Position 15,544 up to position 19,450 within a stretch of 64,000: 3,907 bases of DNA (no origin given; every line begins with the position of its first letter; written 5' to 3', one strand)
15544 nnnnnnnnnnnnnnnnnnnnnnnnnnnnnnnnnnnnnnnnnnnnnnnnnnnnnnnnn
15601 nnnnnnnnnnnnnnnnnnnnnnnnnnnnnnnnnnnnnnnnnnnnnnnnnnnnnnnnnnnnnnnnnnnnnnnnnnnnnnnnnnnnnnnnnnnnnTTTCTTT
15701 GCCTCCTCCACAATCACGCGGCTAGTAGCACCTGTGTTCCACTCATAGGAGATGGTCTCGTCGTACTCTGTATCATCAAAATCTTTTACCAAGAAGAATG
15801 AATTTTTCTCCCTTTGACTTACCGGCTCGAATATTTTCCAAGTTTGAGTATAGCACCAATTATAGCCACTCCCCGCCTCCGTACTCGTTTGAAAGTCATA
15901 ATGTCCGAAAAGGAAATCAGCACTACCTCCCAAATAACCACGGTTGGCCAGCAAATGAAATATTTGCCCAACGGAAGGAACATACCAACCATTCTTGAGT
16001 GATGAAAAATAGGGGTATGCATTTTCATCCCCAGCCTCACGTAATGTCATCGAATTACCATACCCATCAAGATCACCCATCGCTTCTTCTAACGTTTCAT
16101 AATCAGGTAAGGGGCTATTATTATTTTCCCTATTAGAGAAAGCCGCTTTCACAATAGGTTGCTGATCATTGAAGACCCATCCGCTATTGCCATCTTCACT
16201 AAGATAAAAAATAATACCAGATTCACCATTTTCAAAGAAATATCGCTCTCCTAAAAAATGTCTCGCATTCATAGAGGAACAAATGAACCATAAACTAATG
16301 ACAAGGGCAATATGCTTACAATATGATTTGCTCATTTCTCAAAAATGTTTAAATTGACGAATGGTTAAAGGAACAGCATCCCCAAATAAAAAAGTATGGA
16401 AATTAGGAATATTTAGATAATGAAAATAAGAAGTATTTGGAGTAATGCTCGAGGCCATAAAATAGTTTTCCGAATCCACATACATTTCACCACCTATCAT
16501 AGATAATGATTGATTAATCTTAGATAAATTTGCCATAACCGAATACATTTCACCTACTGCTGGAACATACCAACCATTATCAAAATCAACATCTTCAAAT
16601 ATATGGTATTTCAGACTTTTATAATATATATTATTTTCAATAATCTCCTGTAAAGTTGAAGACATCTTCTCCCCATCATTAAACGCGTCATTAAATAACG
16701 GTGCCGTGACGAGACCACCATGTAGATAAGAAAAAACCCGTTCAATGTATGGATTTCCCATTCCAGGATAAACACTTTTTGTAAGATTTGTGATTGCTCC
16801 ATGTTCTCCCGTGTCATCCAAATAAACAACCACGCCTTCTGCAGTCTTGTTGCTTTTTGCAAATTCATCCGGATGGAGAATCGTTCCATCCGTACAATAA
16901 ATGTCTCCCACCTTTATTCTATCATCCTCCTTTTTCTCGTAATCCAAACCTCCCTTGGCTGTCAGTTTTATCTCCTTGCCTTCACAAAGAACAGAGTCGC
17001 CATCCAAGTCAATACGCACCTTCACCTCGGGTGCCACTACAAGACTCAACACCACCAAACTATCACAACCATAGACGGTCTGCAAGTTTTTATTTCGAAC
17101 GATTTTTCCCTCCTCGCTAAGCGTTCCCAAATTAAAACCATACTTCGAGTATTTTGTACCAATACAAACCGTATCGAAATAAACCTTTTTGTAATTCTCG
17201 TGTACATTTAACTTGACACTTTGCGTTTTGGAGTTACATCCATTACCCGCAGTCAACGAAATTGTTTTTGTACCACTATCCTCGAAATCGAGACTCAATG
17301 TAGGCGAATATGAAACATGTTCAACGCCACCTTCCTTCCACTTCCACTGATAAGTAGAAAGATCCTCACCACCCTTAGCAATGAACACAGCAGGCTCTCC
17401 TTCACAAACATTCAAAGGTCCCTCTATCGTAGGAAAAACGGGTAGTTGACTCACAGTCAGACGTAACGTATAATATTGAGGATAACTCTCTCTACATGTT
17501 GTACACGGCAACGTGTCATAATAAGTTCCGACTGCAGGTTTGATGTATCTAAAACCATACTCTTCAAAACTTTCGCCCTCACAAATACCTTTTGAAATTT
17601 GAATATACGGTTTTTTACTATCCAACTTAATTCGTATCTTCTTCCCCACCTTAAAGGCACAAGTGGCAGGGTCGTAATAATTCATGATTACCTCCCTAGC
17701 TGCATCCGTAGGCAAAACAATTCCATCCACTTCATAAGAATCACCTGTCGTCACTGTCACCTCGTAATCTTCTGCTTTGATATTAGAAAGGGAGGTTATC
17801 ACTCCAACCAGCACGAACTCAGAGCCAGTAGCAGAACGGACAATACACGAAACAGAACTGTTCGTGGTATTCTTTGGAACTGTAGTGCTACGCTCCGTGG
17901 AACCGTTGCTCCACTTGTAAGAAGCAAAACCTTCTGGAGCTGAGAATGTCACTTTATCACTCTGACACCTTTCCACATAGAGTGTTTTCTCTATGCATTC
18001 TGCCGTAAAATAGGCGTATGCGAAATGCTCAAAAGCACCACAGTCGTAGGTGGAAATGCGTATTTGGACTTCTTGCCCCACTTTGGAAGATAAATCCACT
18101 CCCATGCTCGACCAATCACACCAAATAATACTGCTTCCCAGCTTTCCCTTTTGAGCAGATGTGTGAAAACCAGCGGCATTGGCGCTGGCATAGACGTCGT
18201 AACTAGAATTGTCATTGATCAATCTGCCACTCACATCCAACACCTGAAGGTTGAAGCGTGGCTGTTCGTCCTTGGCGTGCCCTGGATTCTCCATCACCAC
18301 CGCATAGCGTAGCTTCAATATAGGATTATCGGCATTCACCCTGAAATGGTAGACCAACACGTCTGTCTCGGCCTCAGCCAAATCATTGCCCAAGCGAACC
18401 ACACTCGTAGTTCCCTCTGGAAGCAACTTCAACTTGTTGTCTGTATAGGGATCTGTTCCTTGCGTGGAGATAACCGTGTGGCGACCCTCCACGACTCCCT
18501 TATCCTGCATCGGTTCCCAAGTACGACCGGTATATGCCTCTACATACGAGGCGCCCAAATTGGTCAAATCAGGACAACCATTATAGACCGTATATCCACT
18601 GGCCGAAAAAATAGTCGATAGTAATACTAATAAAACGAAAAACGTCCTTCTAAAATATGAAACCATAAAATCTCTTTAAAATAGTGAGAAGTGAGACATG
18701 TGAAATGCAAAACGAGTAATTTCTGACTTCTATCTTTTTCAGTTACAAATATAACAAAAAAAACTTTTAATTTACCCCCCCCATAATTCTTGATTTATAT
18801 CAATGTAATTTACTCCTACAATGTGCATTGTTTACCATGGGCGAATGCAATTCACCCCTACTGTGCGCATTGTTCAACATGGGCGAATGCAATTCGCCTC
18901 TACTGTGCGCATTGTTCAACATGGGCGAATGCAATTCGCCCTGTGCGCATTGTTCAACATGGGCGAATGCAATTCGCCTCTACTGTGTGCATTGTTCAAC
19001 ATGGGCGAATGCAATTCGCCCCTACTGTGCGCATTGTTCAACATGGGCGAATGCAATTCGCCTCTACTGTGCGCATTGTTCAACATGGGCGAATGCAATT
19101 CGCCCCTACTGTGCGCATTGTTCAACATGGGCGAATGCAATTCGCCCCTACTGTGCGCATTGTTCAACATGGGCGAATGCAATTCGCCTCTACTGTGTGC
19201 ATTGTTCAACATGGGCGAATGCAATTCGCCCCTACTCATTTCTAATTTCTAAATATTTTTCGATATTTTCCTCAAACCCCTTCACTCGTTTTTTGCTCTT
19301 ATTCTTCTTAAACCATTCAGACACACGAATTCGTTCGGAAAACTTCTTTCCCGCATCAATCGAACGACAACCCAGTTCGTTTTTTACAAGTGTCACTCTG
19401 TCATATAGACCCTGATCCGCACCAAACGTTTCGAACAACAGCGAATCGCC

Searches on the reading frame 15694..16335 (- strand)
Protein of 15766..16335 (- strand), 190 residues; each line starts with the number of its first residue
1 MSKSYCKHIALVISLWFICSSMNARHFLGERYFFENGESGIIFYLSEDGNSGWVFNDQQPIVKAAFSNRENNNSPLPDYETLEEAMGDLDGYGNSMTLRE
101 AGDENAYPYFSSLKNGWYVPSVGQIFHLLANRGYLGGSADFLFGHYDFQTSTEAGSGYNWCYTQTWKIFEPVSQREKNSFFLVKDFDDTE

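Call 34: search_protein_families(library=pfam, proteins=[window:15766-16335:-], max_evalue=0.1)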
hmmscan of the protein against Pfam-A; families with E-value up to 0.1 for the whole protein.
window:15766-16335:- (190 aa): 0 families

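Call 52: predict_structure(alignment_id=A2)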
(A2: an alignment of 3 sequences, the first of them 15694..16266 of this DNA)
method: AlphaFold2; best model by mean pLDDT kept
length: 191 residues; sequences in the alignment: 3
mean_pLDDT: 34.5   pTM: 0.22
mean pLDDT of the five models: 34.5, 33.2, 31.9, 27.2, 26.1
residues with pLDDT >= 90: 0; 70-90: 0; 50-70: 1; < 50: 190
segments of 3 or more residues with pLDDT < 50: 1-177, 179-191
pLDDT, mean of each block of 10 residues (from residue 1): 38 40 39 37 29 38 36 26 26 30 36 37 41 37 30 25 34 43 35 32
secondary structure, 60 per line:
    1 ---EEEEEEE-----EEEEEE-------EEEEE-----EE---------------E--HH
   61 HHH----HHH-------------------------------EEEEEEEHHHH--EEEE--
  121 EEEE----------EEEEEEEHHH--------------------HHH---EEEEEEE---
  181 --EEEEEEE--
elements in order: E4-10 E16-21 E29-33 H59-63 E102-108 H109-112 E115-118 E121-124 E135-141 E171-177 E183-189

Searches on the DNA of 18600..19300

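Call 73: search_rna_families(source=window, start=18600, end=19300, threshold=evalue, max_evalue=1)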
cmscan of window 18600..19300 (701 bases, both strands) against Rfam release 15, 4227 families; matches with E-value up to 1: 3.
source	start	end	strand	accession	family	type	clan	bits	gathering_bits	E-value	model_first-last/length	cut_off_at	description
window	18927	19062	+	RF01706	Gut-1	Gene; sRNA;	-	25.3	50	0.014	1-77/77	no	Gut-1 RNA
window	18985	19078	+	RF01941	MIR1223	Gene; miRNA;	-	18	77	0.31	1-102/102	no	MIR1223 microRNA precursor family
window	19117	19204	+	RF01941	MIR1223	Gene; miRNA;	-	16.8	77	0.69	1-102/102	no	MIR1223 microRNA precursor family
